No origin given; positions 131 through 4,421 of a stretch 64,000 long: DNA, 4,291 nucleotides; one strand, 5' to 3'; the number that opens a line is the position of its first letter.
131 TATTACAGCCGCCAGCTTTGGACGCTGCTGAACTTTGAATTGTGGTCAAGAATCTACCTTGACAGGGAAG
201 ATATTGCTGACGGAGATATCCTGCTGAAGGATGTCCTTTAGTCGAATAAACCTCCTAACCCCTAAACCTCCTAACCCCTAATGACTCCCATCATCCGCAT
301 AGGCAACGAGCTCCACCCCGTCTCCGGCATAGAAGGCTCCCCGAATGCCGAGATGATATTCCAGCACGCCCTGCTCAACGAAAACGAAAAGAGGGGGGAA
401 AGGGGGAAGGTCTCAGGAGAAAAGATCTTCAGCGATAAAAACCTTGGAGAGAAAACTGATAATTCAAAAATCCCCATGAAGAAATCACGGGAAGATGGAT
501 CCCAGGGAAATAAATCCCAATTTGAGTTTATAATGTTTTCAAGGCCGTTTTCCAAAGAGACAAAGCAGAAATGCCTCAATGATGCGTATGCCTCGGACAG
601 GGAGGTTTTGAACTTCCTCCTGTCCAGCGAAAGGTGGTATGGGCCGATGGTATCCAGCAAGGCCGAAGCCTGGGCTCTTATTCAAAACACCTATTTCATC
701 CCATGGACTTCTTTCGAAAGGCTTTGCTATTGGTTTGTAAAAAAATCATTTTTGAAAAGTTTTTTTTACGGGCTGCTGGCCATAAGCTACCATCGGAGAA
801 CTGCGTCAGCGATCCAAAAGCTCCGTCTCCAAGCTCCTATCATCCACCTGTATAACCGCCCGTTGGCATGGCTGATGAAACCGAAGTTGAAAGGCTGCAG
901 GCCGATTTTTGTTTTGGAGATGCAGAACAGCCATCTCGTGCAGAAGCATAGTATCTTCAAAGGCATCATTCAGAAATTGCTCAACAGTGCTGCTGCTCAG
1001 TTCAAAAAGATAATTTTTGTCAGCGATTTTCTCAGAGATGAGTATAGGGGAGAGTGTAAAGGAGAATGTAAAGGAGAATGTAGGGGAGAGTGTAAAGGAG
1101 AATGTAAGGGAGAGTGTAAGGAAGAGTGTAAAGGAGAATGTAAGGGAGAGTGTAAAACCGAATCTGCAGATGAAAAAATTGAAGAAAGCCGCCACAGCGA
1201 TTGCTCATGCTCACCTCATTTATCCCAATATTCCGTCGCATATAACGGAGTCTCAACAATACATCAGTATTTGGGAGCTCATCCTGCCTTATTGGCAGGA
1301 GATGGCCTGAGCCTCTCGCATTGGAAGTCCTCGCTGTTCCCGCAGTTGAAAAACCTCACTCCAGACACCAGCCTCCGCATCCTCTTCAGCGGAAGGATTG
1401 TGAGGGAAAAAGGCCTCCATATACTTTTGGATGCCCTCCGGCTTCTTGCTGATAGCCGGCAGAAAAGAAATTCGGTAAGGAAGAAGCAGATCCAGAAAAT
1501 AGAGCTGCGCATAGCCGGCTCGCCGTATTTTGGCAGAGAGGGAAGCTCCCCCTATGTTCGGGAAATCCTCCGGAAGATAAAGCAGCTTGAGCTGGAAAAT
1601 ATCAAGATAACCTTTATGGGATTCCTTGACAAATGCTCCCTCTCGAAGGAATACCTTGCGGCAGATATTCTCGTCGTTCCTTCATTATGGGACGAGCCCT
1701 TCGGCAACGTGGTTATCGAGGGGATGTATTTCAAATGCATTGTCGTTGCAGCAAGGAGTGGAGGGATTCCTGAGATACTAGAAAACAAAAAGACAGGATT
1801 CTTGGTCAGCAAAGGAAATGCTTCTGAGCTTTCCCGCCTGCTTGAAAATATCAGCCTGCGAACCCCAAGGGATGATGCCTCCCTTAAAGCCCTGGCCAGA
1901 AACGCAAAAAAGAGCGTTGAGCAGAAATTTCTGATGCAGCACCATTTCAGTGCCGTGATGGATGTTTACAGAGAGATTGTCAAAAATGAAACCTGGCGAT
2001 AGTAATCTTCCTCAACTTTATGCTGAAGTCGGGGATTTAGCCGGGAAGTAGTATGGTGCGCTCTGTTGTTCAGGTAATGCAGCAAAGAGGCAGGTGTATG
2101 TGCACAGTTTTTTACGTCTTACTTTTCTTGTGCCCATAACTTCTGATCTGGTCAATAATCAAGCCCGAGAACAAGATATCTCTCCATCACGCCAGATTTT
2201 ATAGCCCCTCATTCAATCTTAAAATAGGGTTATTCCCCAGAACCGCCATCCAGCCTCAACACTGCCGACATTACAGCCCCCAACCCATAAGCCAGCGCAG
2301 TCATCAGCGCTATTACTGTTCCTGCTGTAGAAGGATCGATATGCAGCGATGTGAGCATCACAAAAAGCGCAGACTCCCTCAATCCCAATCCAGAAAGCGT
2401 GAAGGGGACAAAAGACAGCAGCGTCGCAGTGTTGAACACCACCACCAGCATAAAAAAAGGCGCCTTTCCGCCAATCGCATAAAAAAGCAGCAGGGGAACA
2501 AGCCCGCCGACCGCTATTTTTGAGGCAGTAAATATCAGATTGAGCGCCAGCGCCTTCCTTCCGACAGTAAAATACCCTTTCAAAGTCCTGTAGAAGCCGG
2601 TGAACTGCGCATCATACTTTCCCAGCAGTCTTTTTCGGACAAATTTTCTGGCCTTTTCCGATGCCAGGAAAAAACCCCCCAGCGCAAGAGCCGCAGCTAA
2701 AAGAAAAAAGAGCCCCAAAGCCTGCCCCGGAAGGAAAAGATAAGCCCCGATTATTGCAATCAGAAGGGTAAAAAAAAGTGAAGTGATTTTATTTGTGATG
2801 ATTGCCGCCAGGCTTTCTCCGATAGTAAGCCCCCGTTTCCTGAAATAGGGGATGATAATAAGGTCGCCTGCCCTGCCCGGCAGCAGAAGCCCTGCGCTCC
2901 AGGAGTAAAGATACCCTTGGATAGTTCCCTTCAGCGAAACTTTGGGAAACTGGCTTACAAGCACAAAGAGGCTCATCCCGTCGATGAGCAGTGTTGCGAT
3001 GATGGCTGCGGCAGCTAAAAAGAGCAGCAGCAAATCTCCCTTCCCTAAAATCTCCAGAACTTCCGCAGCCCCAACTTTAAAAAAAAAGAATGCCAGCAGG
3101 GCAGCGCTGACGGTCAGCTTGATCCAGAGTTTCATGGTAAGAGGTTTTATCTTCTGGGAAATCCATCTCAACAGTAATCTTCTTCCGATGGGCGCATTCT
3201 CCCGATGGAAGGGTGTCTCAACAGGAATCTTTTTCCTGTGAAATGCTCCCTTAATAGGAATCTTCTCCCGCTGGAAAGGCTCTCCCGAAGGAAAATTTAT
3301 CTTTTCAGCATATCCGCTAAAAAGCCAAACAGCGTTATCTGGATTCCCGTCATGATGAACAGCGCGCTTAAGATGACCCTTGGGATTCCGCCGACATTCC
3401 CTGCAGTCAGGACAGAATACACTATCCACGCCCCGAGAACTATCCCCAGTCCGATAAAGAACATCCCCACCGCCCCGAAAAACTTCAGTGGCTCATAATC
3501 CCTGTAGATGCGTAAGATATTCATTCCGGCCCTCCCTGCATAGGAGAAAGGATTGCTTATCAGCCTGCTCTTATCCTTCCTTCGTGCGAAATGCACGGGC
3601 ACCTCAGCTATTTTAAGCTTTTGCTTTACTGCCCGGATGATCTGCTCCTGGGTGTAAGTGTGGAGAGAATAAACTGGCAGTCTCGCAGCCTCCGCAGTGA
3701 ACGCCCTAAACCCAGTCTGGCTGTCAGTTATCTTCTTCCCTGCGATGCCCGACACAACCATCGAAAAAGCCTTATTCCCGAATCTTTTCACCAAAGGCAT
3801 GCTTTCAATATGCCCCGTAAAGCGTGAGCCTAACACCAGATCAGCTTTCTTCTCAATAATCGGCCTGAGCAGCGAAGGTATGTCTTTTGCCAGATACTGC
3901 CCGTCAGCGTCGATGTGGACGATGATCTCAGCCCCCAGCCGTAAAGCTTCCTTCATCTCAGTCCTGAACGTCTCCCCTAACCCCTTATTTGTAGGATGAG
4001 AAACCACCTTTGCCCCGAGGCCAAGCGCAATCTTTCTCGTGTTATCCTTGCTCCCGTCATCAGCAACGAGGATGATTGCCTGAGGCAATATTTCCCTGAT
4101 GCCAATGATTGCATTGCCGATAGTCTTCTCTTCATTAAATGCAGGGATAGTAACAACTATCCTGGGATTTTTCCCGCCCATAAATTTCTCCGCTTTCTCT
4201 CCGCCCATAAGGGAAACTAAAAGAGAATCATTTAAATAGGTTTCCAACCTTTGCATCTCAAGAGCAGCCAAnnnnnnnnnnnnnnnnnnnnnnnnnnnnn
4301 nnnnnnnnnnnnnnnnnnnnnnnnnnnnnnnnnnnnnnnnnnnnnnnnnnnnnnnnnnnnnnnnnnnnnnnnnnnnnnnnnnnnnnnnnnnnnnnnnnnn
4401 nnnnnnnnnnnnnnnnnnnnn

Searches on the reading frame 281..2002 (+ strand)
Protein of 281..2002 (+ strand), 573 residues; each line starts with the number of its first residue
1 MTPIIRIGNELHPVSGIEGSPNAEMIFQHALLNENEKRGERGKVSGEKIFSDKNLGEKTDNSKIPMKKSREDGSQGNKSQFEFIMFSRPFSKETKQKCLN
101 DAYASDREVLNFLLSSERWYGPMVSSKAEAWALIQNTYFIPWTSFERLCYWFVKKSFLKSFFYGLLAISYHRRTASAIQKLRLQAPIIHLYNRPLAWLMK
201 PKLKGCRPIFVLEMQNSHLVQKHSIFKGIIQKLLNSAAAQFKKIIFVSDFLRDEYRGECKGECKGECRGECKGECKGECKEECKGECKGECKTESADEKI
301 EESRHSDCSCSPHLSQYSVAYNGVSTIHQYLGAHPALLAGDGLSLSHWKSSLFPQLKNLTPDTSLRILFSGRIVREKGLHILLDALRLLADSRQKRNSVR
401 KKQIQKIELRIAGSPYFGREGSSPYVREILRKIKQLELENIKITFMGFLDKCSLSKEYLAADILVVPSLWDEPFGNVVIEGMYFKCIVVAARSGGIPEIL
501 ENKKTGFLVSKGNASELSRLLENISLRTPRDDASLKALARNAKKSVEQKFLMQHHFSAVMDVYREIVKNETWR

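Call 8: search_protein_families(library=pfam, proteins=[window:281-2002:+], max_evalue=0.001)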
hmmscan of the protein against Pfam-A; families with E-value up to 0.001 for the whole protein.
window:281-2002:+ (573 aa): 2 families
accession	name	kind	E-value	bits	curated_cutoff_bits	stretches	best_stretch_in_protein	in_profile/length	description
PF00534.26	Glycos_transf_1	-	2.3e-29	102.6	26.4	1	358-543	9-170/172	Glycosyl transferases group 1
PF13692.12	Glyco_trans_1_4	-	1e-23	84.6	27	1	366-520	3-135/142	Glycosyl transferases group 1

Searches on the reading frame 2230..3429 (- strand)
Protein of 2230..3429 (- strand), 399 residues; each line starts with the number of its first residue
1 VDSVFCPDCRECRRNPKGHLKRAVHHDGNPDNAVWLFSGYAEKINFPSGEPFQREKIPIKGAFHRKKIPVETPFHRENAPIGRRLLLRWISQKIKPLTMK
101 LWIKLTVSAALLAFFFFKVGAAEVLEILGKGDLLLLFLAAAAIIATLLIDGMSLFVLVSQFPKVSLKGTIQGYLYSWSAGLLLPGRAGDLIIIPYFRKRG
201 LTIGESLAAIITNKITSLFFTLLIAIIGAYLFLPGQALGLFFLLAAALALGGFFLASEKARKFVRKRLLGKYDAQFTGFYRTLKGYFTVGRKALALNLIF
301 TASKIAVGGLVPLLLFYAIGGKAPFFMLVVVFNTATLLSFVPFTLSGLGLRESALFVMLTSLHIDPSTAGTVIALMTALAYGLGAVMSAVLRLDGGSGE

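Call 8: search_protein_families(library=pfam, proteins=[window:2230-3429:-], max_evalue=0.001)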
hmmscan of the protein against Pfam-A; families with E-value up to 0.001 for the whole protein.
window:2230-3429:- (399 aa): 1 family
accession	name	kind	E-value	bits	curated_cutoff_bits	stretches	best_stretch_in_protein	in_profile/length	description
PF03706.18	LPG_synthase_TM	-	9.3e-23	81.6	33.4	1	102-382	2-296/302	Lysylphosphatidylglycerol synthase TM region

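Call 23: search_protein_families(library=ncbifam, proteins=[window:2230-3429:-], max_evalue=0.01)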
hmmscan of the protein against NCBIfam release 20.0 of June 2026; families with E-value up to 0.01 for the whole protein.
window:2230-3429:- (399 aa): 1 family
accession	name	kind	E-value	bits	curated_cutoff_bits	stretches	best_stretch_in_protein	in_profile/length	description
TIGR00374.1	TIGR00374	subfamily_domain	4.2e-08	33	43.2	1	107-376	3-294/323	flippase-like domain-containing protein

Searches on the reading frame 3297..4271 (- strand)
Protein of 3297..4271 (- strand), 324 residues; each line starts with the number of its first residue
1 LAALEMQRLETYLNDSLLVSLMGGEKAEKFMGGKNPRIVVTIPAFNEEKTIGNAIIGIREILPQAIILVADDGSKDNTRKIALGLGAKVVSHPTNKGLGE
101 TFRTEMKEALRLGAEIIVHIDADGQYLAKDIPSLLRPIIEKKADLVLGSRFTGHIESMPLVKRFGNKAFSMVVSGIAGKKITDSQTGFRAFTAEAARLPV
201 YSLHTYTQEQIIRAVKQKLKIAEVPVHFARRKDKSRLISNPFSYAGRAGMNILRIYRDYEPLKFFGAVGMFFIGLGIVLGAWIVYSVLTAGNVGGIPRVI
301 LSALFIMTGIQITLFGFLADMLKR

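Call 8: search_protein_families(library=pfam, proteins=[window:3297-4271:-], max_evalue=0.001)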
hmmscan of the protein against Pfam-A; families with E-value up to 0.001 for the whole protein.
window:3297-4271:- (324 aa): 1 family
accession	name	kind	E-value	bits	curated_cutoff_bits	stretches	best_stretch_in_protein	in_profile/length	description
PF00535.33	Glycos_transf_2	-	7e-18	65.6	23.3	1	40-159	2-124/168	Glycosyl transferase family 2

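Call 23: search_protein_families(library=ncbifam, proteins=[window:3297-4271:-], max_evalue=0.01)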
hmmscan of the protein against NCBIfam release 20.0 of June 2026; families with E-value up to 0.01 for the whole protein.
window:3297-4271:- (324 aa): 9 families
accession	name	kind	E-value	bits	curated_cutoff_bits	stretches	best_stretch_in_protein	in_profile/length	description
TIGR04182.1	glyco_TIGR04182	equivalog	2.1e-48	165.2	325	1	38-322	2-282/293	S-layer glycoprotein N-glycosyltransferase AglJ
NF058614.1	PPMAGASynPpgS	equivalog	1.5e-28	99.7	370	1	40-227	4-195/226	polyprenyl-phospho-N-acetylgalactosaminyl synthase PpgS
NF041391.1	DPhHxTase_Halo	equivalog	2.3e-27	95.3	375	1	44-255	3-208/213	dolichyl-phosphate hexose transferase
NF010496.0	PRK13915.1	equivalog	1.2e-10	41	262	1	34-142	29-147/307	glucosyl-3-phosphoglycerate synthase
TIGR04283.1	glyco_like_mftF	equivalog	2.7e-07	30.4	182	1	39-156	2-112/221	TIGR04283 family arsenosugar biosynthesis glycosyltransferase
TIGR03937.1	PgaC_IcaA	equivalog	3.4e-06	26.3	422.3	1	29-124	38-136/407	poly-beta-1,6-N-acetyl-D-glucosamine synthase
NF007986.1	PRK10714.1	equivalog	5.1e-06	25.7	529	1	37-322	7-293/316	undecaprenyl-phosphate 4-deoxy-4-formamido-L-arabinose transferase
NF053846.1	glyco_with_XrtP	equivalog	0.0012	17.7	520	1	41-82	46-87/440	XrtP-associated glycosyltransferase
TIGR03469.1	HpnB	hypoth_equivalog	0.0026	16.8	379.25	1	34-86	42-96/386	hopene-associated glycosyltransferase HpnB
